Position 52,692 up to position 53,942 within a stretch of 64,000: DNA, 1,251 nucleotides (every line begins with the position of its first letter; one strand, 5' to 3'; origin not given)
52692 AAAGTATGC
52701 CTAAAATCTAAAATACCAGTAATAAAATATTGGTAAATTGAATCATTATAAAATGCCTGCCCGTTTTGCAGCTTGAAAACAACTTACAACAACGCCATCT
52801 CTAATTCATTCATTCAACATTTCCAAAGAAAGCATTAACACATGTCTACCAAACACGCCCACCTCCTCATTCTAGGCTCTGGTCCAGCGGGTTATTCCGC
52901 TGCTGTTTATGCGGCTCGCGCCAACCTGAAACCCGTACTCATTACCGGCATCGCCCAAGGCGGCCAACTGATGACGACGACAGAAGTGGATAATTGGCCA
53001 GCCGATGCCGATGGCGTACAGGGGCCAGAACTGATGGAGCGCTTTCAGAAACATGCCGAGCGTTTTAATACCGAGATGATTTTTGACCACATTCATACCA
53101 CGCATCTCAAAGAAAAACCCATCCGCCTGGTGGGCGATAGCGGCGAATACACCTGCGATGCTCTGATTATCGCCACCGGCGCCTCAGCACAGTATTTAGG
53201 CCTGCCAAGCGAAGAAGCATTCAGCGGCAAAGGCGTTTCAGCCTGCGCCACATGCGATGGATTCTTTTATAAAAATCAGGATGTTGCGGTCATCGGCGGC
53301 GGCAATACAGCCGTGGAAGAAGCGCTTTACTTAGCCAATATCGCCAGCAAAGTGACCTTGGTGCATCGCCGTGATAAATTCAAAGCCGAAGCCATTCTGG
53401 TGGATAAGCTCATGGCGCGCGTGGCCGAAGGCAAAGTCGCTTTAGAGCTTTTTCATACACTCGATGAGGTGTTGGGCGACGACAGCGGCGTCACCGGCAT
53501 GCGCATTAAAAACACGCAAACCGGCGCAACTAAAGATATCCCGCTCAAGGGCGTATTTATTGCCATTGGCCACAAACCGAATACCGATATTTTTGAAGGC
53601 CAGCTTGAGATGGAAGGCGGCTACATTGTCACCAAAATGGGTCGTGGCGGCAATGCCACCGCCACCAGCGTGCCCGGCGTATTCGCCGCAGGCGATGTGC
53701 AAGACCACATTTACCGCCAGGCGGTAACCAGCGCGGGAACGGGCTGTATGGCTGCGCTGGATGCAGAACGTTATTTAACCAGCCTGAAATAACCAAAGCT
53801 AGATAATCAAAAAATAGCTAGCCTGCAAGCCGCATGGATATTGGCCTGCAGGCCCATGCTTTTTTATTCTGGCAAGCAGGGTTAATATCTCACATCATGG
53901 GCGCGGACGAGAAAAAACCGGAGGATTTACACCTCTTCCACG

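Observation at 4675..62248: Strongly over-represented 12-mer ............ inside a ~35-nt CTGCAGG-armed sequence family, found both in terminator-like hairpins and in frame inside unrelated genes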

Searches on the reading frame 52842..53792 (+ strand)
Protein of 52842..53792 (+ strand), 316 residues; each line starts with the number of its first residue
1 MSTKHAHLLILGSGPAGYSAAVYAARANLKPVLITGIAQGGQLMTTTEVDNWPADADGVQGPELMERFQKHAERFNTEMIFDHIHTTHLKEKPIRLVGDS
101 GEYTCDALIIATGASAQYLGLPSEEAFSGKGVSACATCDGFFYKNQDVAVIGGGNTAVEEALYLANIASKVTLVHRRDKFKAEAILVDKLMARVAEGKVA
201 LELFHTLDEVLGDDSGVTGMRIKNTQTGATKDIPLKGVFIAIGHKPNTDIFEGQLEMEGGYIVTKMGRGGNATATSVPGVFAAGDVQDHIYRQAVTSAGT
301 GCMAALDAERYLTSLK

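Call 7: find_encoding_contigs(protein=window:52842-53792:+, flank=10000, max_places=10)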
Protein window:52842-53792:+ (316 aa): 6 contigs read that carry it; 6 places shown.
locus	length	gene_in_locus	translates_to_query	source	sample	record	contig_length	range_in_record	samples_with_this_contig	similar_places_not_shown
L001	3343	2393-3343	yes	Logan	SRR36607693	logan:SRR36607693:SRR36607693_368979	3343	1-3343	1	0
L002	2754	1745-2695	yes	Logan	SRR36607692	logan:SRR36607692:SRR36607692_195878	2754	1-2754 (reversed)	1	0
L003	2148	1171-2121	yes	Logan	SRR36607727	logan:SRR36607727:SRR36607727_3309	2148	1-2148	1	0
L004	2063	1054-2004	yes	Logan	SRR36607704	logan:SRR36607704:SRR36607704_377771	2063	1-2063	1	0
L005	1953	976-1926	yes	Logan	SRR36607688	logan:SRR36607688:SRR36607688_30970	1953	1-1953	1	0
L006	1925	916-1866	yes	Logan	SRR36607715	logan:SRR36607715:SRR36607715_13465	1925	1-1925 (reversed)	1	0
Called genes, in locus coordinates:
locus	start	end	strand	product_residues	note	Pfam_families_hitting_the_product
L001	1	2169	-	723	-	?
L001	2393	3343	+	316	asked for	PF00890:FAD_binding_2 (faint), PF01134:GIDA (faint), PF01266:DAO (faint), PF03486:HI0933_like (faint), PF07992:Pyr_redox_2, PF12831:FAD_oxidored (faint), PF13738:Pyr_redox_3, PF00070:Pyr_redox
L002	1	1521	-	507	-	?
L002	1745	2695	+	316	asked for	PF00890:FAD_binding_2 (faint), PF01134:GIDA (faint), PF01266:DAO (faint), PF03486:HI0933_like (faint), PF07992:Pyr_redox_2, PF12831:FAD_oxidored (faint), PF13738:Pyr_redox_3, PF00070:Pyr_redox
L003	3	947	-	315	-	?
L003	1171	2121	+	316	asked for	PF00890:FAD_binding_2 (faint), PF01134:GIDA (faint), PF01266:DAO (faint), PF03486:HI0933_like (faint), PF07992:Pyr_redox_2, PF12831:FAD_oxidored (faint), PF13738:Pyr_redox_3, PF00070:Pyr_redox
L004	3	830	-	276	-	?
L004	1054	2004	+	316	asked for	PF00890:FAD_binding_2 (faint), PF01134:GIDA (faint), PF01266:DAO (faint), PF03486:HI0933_like (faint), PF07992:Pyr_redox_2, PF12831:FAD_oxidored (faint), PF13738:Pyr_redox_3, PF00070:Pyr_redox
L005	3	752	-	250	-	?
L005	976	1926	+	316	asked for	PF00890:FAD_binding_2 (faint), PF01134:GIDA (faint), PF01266:DAO (faint), PF03486:HI0933_like (faint), PF07992:Pyr_redox_2, PF12831:FAD_oxidored (faint), PF13738:Pyr_redox_3, PF00070:Pyr_redox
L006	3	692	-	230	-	?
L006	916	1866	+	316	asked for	PF00890:FAD_binding_2 (faint), PF01134:GIDA (faint), PF01266:DAO (faint), PF03486:HI0933_like (faint), PF07992:Pyr_redox_2, PF12831:FAD_oxidored (faint), PF13738:Pyr_redox_3, PF00070:Pyr_redox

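Call 61: find_homologous_proteins(query=window:52842-53792:+, max_evalue=1e-100)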
Query window:52842-53792:+ (316 aa): 8000 proteins with E <= 1e-100 among 8000 candidates; the best 120 are listed.
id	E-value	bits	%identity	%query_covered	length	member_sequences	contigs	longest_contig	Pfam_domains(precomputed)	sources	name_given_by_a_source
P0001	8.9e-207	703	100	100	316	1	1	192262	PF01266.31,PF00890.31,PF07992.21,PF00070.34,PF13738.13,PF03486.21,PF01134.29,PF12831.14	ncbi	-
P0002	4.1e-206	701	99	100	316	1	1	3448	PF00890.31,PF07992.21,PF00070.34,PF13738.13,PF03486.21,PF01134.29,PF12831.14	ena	-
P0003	4.6e-206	701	100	100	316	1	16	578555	PF01266.31,PF00890.31,PF07992.21,PF00070.34,PF13738.13,PF03486.21,PF01134.29,PF12831.14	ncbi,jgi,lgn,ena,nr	ncbi:MAG TPA: thioredoxin-disulfide reductase [Methylotenera sp.]|nr:thioredoxin-disulfide reductase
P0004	6.1e-206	700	99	100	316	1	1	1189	PF01266.31,PF00890.31,PF07992.21,PF00070.34,PF13738.13,PF01134.29,PF12831.14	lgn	-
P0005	1.6e-205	699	99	100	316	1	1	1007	PF01266.31,PF07992.21,PF00070.34,PF13738.13,PF03486.21,PF01134.29,PF12831.14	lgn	-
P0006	2.1e-205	699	99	100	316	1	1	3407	PF01266.31,PF00890.31,PF07992.21,PF00070.34,PF13738.13,PF01134.29,PF12831.14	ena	-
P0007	2.4e-205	698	99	100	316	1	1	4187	PF01266.31,PF00890.31,PF07992.21,PF00070.34,PF13738.13,PF01134.29,PF12831.14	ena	-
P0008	2.8e-205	698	99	100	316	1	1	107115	PF01266.31,PF00890.31,PF07992.21,PF00070.34,PF13738.13,PF01134.29,PF12831.14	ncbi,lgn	-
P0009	4.2e-205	698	99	100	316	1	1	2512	PF01266.31,PF00890.31,PF07992.21,PF00070.34,PF13738.13,PF03486.21,PF01134.29,PF12831.14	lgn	-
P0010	5.3e-205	697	99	100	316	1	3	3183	PF01266.31,PF07992.21,PF00070.34,PF13738.13,PF03486.21,PF01134.29,PF12831.14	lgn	-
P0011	7.3e-205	697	99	100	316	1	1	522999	PF01266.31,PF00890.31,PF07992.21,PF00070.34,PF13738.13,PF01134.29,PF12831.14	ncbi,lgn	ncbi:MAG: thioredoxin-disulfide reductase [Methylotenera sp.]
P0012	1.1e-204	696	99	100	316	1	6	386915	PF01266.31,PF00890.31,PF07992.21,PF00070.34,PF13738.13,PF01134.29,PF12831.14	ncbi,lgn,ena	-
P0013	1.2e-204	696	99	100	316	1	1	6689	PF01266.31,PF00890.31,PF07992.21,PF00070.34,PF13738.13,PF03486.21,PF01134.29,PF12831.14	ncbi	-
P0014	9.8e-204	693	98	100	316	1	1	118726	PF01266.31,PF00890.31,PF07992.21,PF00070.34,PF13738.13,PF01134.29,PF12831.14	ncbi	ncbi:MAG: thioredoxin-disulfide reductase [Methylotenera sp.]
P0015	4.7e-202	688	98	100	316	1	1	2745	PF01266.31,PF07992.21,PF00070.34,PF13738.13,PF01134.29,PF12831.14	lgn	-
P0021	1.4e-196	670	95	100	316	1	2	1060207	PF00890.31,PF07992.21,PF00070.34,PF13738.13,PF01134.29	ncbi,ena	-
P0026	7.6e-196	667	94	100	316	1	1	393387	PF00890.31,PF07992.21,PF00070.34,PF13738.13,PF01134.29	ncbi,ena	-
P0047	3.2e-194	662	95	100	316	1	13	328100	PF01266.31,PF00890.31,PF07992.21,PF00070.34,PF13738.13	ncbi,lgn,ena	-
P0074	1.3e-192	657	93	100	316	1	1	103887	PF00890.31,PF07992.21,PF00070.34,PF13738.13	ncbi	-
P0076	1.5e-192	656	92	100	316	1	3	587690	PF00890.31,PF07992.21,PF00070.34,PF13738.13,PF01134.29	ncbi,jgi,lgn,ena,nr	ncbi:MAG TPA: thioredoxin-disulfide reductase [Methylophilus sp.]|nr:thioredoxin-disulfide reductase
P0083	2.2e-192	656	92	100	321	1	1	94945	PF07992.21,PF00070.34,PF13738.13,PF01134.29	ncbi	-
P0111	1.1e-191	654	93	100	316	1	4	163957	PF01266.31,PF00890.31,PF07992.21,PF00070.34,PF13738.13,PF01134.29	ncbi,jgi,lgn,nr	ncbi:MAG: thioredoxin-disulfide reductase [Methylotenera sp.]|nr:MAG: thioredoxin-disulfide reductas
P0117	1.5e-191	653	93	100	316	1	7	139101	PF01266.31,PF00890.31,PF07992.21,PF00070.34,PF13738.13,PF01134.29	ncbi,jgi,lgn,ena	jgi:thioredoxin reductase (NADPH)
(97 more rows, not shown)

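Call 62: find_encoding_contigs(protein=P0003, flank=10000, max_places=3)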
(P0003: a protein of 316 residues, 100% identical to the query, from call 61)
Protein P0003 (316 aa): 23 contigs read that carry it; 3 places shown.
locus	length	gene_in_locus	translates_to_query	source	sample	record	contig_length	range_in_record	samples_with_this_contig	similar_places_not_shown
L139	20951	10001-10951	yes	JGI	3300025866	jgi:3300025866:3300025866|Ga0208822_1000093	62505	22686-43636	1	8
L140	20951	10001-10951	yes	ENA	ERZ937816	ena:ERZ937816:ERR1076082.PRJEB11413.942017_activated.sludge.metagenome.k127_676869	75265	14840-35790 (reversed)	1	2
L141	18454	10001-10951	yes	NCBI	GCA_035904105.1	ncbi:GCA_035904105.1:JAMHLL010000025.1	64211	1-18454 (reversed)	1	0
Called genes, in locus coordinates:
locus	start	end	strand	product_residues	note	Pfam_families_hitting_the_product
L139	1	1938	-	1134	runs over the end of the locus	PF17757:UvrB_inter, PF21132:MFD_D3, PF02559:CarD_TRCF_RID, PF00270:DEAD, PF04851:ResIII, PF00271:Helicase_C, PF03461:TRCF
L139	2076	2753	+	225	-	PF00455:DeoRC (weak), PF06026:Rib_5-P_isom_A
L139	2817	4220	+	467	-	PF00497:SBP_bac_3, PF10613:Lig_chan-Glu_bd, PF01464:SLT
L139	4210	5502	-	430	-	PF02403:Seryl_tRNA_N, PF00587:tRNA-synt_2b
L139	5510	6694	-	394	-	PF00004:AAA, PF05496:RuvB_N, PF13173:AAA_14 (weak), PF13191:AAA_16 (faint), PF13401:AAA_22 (faint), PF16193:AAA_assoc_2, PF12002:MgsA_C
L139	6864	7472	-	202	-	PF09865:DUF2092 (faint), PF03548:LolA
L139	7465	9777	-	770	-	PF13491:FtsK_4TM, PF17854:FtsK_alpha, PF01580:FtsK_SpoIIIE, PF09397:FtsK_gamma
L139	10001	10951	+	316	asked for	PF00890:FAD_binding_2 (faint), PF01134:GIDA (faint), PF01266:DAO (faint), PF03486:HI0933_like (faint), PF07992:Pyr_redox_2, PF12831:FAD_oxidored (faint), PF13738:Pyr_redox_3, PF00070:Pyr_redox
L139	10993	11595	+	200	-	PF01713:Smr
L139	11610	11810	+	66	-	PF04324:Fer2_BFD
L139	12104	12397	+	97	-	-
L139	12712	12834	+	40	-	-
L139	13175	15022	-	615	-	PF00664:ABC_membrane, PF00005:ABC_tran, PF02463:SMC_N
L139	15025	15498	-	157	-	PF02542:YgbB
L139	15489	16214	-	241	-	PF01128:IspD, PF12804:NTP_transf_3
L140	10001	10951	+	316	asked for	PF00890:FAD_binding_2 (faint), PF01134:GIDA (faint), PF01266:DAO (faint), PF03486:HI0933_like (faint), PF07992:Pyr_redox_2, PF12831:FAD_oxidored (faint), PF13738:Pyr_redox_3, PF00070:Pyr_redox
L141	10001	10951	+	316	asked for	PF00890:FAD_binding_2 (faint), PF01134:GIDA (faint), PF01266:DAO (faint), PF03486:HI0933_like (faint), PF07992:Pyr_redox_2, PF12831:FAD_oxidored (faint), PF13738:Pyr_redox_3, PF00070:Pyr_redox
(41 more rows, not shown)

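Call 63: find_encoding_contigs(protein=P0021, flank=10000, max_places=2)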
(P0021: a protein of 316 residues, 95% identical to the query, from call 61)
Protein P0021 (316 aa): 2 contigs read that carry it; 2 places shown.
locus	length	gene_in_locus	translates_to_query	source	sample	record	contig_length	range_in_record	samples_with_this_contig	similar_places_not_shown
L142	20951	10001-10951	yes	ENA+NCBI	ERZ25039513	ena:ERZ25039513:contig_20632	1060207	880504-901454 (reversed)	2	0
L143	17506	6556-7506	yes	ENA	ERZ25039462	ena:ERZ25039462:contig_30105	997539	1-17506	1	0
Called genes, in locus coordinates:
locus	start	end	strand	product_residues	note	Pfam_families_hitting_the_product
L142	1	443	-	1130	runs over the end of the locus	PF17757:UvrB_inter, PF21132:MFD_D3, PF02559:CarD_TRCF_RID, PF00270:DEAD, PF04851:ResIII, PF00271:Helicase_C, PF03461:TRCF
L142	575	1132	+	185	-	PF00455:DeoRC (weak), PF06026:Rib_5-P_isom_A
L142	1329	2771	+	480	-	PF00497:SBP_bac_3, PF10613:Lig_chan-Glu_bd, PF01464:SLT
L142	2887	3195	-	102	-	PF00587:tRNA-synt_2b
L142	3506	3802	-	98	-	-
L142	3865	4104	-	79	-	PF02403:Seryl_tRNA_N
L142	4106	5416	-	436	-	PF05496:RuvB_N, PF13191:AAA_16 (faint), PF00004:AAA, PF13173:AAA_14 (weak), PF13401:AAA_22 (faint), PF16193:AAA_assoc_2, PF12002:MgsA_C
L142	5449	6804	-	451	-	PF13371:TPR_9 (weak), PF14559:TPR_19, PF04575:SlipAM, PF13505:OMP_b-brl (faint), PF10082:BBP2_2 (faint)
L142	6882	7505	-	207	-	PF09865:DUF2092 (faint), PF03548:LolA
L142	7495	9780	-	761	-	PF13491:FtsK_4TM, PF17854:FtsK_alpha, PF01580:FtsK_SpoIIIE, PF09397:FtsK_gamma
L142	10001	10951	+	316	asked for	PF00890:FAD_binding_2 (faint), PF01134:GIDA (faint), PF07992:Pyr_redox_2, PF13738:Pyr_redox_3, PF00070:Pyr_redox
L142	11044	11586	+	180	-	PF01713:Smr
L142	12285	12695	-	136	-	PF07080:DUF1348, PF12680:SnoaL_2 (weak)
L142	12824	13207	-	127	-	PF00005:ABC_tran, PF02463:SMC_N (weak)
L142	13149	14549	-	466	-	PF00664:ABC_membrane, PF00005:ABC_tran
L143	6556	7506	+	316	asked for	PF00890:FAD_binding_2 (faint), PF01134:GIDA (faint), PF07992:Pyr_redox_2, PF13738:Pyr_redox_3, PF00070:Pyr_redox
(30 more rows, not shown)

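Call 64: find_encoding_contigs(protein=P0076, flank=10000, max_places=2)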
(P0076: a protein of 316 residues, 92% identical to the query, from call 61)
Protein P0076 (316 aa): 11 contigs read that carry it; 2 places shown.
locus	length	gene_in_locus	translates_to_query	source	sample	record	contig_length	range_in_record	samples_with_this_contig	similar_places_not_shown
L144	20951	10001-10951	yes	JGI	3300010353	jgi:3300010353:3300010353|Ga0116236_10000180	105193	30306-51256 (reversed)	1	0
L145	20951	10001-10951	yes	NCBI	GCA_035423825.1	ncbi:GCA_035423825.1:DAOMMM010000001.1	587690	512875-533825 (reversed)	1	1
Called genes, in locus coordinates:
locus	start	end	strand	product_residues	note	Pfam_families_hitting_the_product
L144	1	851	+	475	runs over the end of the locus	PF00497:SBP_bac_3, PF10613:Lig_chan-Glu_bd (weak), PF01464:SLT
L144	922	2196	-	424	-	PF02403:Seryl_tRNA_N, PF00587:tRNA-synt_2b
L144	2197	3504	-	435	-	PF05496:RuvB_N, PF13191:AAA_16 (faint), PF00004:AAA, PF07728:AAA_5 (weak), PF13173:AAA_14 (weak), PF13401:AAA_22 (faint), PF16193:AAA_assoc_2, PF12002:MgsA_C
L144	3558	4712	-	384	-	PF11495:TrmB_EBD_N (faint), PF13091:PLDc_2, PF00614:PLDc (faint), PF13091:PLDc_2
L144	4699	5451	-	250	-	PF03372:Exo_endo_phos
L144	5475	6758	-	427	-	PF14559:TPR_19 (weak), PF13505:OMP_b-brl (faint), PF04575:SlipAM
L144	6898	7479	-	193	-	PF09865:DUF2092 (faint), PF03548:LolA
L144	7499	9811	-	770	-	PF13491:FtsK_4TM, PF17854:FtsK_alpha, PF01580:FtsK_SpoIIIE, PF12846:AAA_10 (faint), PF09397:FtsK_gamma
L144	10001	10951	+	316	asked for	PF00890:FAD_binding_2 (faint), PF01134:GIDA (faint), PF07992:Pyr_redox_2, PF13738:Pyr_redox_3, PF00070:Pyr_redox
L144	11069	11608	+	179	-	PF01713:Smr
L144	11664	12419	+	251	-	-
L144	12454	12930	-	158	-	PF07080:DUF1348, PF12680:SnoaL_2 (weak)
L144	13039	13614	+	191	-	PF07017:PagP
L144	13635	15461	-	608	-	PF00664:ABC_membrane, PF00005:ABC_tran, PF02463:SMC_N (weak)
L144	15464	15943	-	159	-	PF02542:YgbB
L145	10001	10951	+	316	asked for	PF00890:FAD_binding_2 (faint), PF01134:GIDA (faint), PF07992:Pyr_redox_2, PF13738:Pyr_redox_3, PF00070:Pyr_redox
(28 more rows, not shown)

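Call 83: find_encoding_contigs(protein=P0026, flank=10000, max_places=1)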
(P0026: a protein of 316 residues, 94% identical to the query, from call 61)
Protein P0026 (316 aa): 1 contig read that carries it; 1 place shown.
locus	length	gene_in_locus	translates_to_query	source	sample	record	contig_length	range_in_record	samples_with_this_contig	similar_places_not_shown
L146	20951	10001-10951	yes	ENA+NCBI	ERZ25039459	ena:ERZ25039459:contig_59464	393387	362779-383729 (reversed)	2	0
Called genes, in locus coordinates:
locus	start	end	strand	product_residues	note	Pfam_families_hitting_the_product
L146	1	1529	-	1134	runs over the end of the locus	PF17757:UvrB_inter, PF21132:MFD_D3, PF02559:CarD_TRCF_RID, PF00270:DEAD, PF04851:ResIII, PF00271:Helicase_C, PF03461:TRCF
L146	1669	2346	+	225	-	PF00455:DeoRC (weak), PF06026:Rib_5-P_isom_A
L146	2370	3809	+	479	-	PF00497:SBP_bac_3, PF10613:Lig_chan-Glu_bd (faint), PF01464:SLT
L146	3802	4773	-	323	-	PF00587:tRNA-synt_2b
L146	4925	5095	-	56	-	PF02403:Seryl_tRNA_N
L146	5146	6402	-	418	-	PF05496:RuvB_N, PF13191:AAA_16 (faint), PF13173:AAA_14 (weak), PF13401:AAA_22 (faint), PF00004:AAA, PF16193:AAA_assoc_2, PF12002:MgsA_C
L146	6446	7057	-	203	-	PF09865:DUF2092 (faint), PF03548:LolA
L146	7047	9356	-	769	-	PF13491:FtsK_4TM, PF17854:FtsK_alpha, PF01580:FtsK_SpoIIIE, PF09397:FtsK_gamma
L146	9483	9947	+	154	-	PF00210:Ferritin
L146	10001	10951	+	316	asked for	PF00890:FAD_binding_2 (faint), PF01134:GIDA (faint), PF07992:Pyr_redox_2, PF13738:Pyr_redox_3, PF00070:Pyr_redox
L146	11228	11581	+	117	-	PF01713:Smr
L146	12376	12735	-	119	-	PF07080:DUF1348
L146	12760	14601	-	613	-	PF00664:ABC_membrane, PF00005:ABC_tran, PF02463:SMC_N (weak)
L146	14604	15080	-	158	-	PF02542:YgbB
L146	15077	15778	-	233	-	PF01128:IspD, PF12804:NTP_transf_3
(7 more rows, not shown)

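Call 84: find_encoding_contigs(protein=P0047, flank=10000, max_places=1)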
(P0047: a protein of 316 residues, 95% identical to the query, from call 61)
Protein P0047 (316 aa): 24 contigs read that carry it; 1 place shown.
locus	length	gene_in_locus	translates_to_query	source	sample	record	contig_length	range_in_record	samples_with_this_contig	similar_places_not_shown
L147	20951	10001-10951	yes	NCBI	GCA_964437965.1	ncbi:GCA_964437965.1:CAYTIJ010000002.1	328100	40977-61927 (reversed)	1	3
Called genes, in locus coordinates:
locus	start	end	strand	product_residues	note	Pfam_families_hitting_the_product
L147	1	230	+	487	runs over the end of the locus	PF00497:SBP_bac_3, PF10613:Lig_chan-Glu_bd (faint), PF01464:SLT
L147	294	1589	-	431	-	PF02403:Seryl_tRNA_N, PF00587:tRNA-synt_2b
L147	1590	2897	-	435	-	PF05496:RuvB_N, PF13191:AAA_16 (faint), PF00004:AAA, PF07728:AAA_5 (faint), PF13173:AAA_14 (weak), PF13401:AAA_22 (faint), PF16193:AAA_assoc_2, PF12002:MgsA_C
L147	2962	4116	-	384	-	PF11495:TrmB_EBD_N (faint), PF13091:PLDc_2, PF00614:PLDc (faint), PF13091:PLDc_2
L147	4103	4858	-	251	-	PF03372:Exo_endo_phos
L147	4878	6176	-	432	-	PF07719:TPR_2 (faint), PF13371:TPR_9 (faint), PF14559:TPR_19, PF13505:OMP_b-brl (faint), PF04575:SlipAM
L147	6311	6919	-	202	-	PF09865:DUF2092 (faint), PF03548:LolA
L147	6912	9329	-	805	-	PF13491:FtsK_4TM, PF17854:FtsK_alpha, PF01580:FtsK_SpoIIIE, PF12846:AAA_10 (faint), PF09397:FtsK_gamma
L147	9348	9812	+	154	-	PF00210:Ferritin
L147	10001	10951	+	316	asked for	PF00890:FAD_binding_2 (faint), PF01266:DAO (faint), PF07992:Pyr_redox_2, PF13738:Pyr_redox_3, PF00070:Pyr_redox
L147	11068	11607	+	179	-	PF01713:Smr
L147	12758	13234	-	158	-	PF07080:DUF1348, PF12680:SnoaL_2 (weak)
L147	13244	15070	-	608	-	PF00664:ABC_membrane, PF00005:ABC_tran, PF02463:SMC_N (weak)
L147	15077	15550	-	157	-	PF02542:YgbB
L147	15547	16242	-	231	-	PF01128:IspD, PF12804:NTP_transf_3 (weak)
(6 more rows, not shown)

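Call 85: find_encoding_contigs(protein=P0111, flank=10000, max_places=1)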
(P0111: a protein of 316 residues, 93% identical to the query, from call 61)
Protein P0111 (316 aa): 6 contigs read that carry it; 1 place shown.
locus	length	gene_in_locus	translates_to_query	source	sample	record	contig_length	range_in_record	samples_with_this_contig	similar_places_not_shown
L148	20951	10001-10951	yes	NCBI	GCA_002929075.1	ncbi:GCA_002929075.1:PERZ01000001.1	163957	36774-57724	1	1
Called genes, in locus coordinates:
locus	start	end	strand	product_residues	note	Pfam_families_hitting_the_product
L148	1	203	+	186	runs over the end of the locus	PF08207:EFP_N, PF01132:EFP, PF09285:Elong-fact-P_C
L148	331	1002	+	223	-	PF00455:DeoRC (faint), PF06026:Rib_5-P_isom_A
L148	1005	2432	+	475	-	PF00497:SBP_bac_3, PF01464:SLT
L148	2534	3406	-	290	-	PF00892:EamA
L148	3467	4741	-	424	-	PF02403:Seryl_tRNA_N, PF00587:tRNA-synt_2b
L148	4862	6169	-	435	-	PF05496:RuvB_N, PF13191:AAA_16 (faint), PF00004:AAA, PF13173:AAA_14 (weak), PF13401:AAA_22 (faint), PF16193:AAA_assoc_2, PF12002:MgsA_C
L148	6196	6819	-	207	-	PF09865:DUF2092 (weak), PF03548:LolA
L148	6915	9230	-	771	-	PF13491:FtsK_4TM, PF17854:FtsK_alpha, PF01580:FtsK_SpoIIIE, PF09397:FtsK_gamma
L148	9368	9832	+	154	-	PF00210:Ferritin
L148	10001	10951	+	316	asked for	PF00890:FAD_binding_2 (faint), PF01134:GIDA (faint), PF01266:DAO (faint), PF07992:Pyr_redox_2, PF13738:Pyr_redox_3, PF00070:Pyr_redox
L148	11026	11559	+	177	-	PF01713:Smr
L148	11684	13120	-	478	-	PF12801:Fer4_5, PF12838:Fer4_7 (faint), PF13187:Fer4_9 (faint), PF13534:Fer4_17 (faint), PF13183:Fer4_8 (faint), PF13746:Fer4_18, PF11614:FixG_C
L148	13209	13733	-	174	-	PF06073:DUF934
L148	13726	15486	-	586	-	PF03460:NIR_SIR_ferr, PF01077:NIR_SIR, PF03460:NIR_SIR_ferr, PF01077:NIR_SIR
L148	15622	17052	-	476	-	PF00392:GntR, PF00155:Aminotran_1_2, PF01041:DegT_DnrJ_EryC1 (faint), PF12897:Asp_aminotransf (weak)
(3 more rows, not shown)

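Call 86: find_encoding_contigs(protein=P0117, flank=10000, max_places=1)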
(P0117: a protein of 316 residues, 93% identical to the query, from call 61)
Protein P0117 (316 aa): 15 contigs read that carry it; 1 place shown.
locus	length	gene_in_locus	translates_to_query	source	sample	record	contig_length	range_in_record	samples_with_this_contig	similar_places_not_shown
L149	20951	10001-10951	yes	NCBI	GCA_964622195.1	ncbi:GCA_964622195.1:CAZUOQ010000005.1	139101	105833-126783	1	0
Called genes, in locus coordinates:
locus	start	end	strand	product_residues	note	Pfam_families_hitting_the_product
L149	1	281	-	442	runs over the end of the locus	PF19295:SufBD_N, PF01458:SUFBD_core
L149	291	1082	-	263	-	PF00005:ABC_tran, PF02463:SMC_N (faint), PF13304:AAA_21 (faint)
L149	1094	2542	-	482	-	PF19295:SufBD_N (weak), PF01458:SUFBD_core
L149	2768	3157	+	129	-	PF01329:Pterin_4a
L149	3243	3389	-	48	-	PF20104:DUF6494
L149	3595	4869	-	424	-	PF02403:Seryl_tRNA_N, PF00587:tRNA-synt_2b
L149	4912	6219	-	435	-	PF05496:RuvB_N, PF13191:AAA_16 (faint), PF00004:AAA, PF13173:AAA_14 (weak), PF13401:AAA_22 (faint), PF16193:AAA_assoc_2, PF12002:MgsA_C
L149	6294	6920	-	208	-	PF09865:DUF2092 (faint), PF03548:LolA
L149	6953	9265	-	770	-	PF13491:FtsK_4TM, PF17854:FtsK_alpha, PF01580:FtsK_SpoIIIE, PF12846:AAA_10 (faint), PF09397:FtsK_gamma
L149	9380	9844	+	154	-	PF00210:Ferritin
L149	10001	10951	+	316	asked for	PF00890:FAD_binding_2 (faint), PF01134:GIDA (faint), PF01266:DAO (faint), PF07992:Pyr_redox_2, PF13738:Pyr_redox_3, PF00070:Pyr_redox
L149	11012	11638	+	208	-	PF01713:Smr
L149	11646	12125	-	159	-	PF07080:DUF1348, PF12680:SnoaL_2 (weak)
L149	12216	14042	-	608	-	PF00664:ABC_membrane, PF02463:SMC_N (weak), PF00005:ABC_tran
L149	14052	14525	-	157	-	PF02542:YgbB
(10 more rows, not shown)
